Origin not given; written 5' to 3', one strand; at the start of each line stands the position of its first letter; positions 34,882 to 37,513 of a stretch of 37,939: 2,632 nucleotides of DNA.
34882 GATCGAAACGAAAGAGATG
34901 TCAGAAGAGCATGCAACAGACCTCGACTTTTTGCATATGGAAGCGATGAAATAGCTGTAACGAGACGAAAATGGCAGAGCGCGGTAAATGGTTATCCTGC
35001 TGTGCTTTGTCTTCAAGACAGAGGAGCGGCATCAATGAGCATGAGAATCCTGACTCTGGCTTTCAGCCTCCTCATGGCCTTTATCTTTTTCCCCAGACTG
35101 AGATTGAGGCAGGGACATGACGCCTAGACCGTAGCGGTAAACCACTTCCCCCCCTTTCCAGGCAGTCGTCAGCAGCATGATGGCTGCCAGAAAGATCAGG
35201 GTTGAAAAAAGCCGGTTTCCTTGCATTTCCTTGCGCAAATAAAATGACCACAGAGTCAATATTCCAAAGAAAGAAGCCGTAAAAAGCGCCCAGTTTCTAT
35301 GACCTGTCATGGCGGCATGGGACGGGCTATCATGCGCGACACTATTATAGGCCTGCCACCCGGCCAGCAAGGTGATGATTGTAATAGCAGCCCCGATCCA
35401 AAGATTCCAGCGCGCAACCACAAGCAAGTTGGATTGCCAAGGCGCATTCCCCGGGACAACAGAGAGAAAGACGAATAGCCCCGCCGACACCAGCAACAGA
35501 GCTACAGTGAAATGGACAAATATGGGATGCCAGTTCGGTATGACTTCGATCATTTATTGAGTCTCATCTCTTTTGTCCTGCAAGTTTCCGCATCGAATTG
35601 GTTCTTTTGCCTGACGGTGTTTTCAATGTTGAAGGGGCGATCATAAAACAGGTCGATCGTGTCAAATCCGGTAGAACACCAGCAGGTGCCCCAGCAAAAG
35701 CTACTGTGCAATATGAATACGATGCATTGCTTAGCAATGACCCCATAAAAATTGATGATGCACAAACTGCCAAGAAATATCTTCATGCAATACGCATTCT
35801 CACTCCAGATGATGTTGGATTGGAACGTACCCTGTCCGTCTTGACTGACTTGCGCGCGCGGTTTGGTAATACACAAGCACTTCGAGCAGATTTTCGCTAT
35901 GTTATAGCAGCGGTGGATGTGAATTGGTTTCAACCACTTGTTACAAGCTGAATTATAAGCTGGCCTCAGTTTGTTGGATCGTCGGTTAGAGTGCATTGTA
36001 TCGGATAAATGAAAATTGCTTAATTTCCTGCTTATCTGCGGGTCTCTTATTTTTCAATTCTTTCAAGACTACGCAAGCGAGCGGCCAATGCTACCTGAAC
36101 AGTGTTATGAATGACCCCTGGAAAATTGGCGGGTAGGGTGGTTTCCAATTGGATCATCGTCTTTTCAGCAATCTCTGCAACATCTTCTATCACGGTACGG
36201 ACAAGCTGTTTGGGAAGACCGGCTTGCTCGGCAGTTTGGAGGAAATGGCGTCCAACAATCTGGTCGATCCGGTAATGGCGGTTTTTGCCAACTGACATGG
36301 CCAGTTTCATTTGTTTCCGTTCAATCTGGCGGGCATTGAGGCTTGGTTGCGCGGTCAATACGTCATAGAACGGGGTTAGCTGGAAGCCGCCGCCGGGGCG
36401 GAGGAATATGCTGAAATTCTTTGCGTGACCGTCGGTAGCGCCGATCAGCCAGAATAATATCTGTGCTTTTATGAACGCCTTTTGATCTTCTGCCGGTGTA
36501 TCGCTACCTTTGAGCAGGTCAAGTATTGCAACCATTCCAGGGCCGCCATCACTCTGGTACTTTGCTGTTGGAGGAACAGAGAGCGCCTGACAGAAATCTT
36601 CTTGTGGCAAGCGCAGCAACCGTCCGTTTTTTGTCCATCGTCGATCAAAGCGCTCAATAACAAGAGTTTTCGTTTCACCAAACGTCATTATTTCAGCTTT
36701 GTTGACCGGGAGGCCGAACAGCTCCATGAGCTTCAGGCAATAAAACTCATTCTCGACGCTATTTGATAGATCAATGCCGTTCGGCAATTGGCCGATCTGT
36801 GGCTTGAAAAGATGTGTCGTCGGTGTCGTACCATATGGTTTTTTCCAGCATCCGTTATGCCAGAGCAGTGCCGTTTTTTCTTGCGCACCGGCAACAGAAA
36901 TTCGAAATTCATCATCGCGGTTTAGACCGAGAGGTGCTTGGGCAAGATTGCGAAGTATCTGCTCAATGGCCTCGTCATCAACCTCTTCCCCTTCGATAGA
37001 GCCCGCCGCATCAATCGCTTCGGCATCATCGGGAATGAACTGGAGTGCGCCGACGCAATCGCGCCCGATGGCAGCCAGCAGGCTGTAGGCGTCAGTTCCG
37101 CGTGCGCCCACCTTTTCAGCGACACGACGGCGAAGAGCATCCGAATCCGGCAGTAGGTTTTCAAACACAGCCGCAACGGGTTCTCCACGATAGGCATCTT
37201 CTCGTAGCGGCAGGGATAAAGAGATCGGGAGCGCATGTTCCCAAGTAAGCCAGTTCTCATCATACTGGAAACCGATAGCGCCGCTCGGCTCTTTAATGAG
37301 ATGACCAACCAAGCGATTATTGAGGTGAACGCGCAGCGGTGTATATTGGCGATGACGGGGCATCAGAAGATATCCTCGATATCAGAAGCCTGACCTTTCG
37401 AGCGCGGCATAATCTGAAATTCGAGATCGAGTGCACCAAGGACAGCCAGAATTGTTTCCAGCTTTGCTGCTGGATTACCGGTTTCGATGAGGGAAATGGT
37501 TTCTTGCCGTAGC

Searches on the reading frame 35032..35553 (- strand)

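Call 30: search_protein_families(library=pfam, proteins=[window:35032-35553:-], max_evalue=0.001)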
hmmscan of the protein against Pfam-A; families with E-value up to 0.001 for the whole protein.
window:35032-35553:- (173 aa): 1 family
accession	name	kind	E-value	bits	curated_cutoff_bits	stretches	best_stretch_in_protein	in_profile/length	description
PF09990.14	DUF2231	-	5.2e-11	43.2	26.4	1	9-145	5-137/139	Predicted membrane protein (DUF2231)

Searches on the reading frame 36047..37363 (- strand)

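Call 30: search_protein_families(library=pfam, proteins=[window:36047-37363:-], max_evalue=0.001)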
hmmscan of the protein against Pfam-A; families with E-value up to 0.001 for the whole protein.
window:36047-37363:- (438 aa): 2 families
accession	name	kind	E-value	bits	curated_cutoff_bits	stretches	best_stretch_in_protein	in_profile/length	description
PF07804.18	HipA_C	-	1.3e-54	185.5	30.5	1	155-401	1-211/213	HipA-like C-terminal domain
PF13657.11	Couple_hipA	-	1.8e-27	96.2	22.5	1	10-109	1-98/99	HipA N-terminal domain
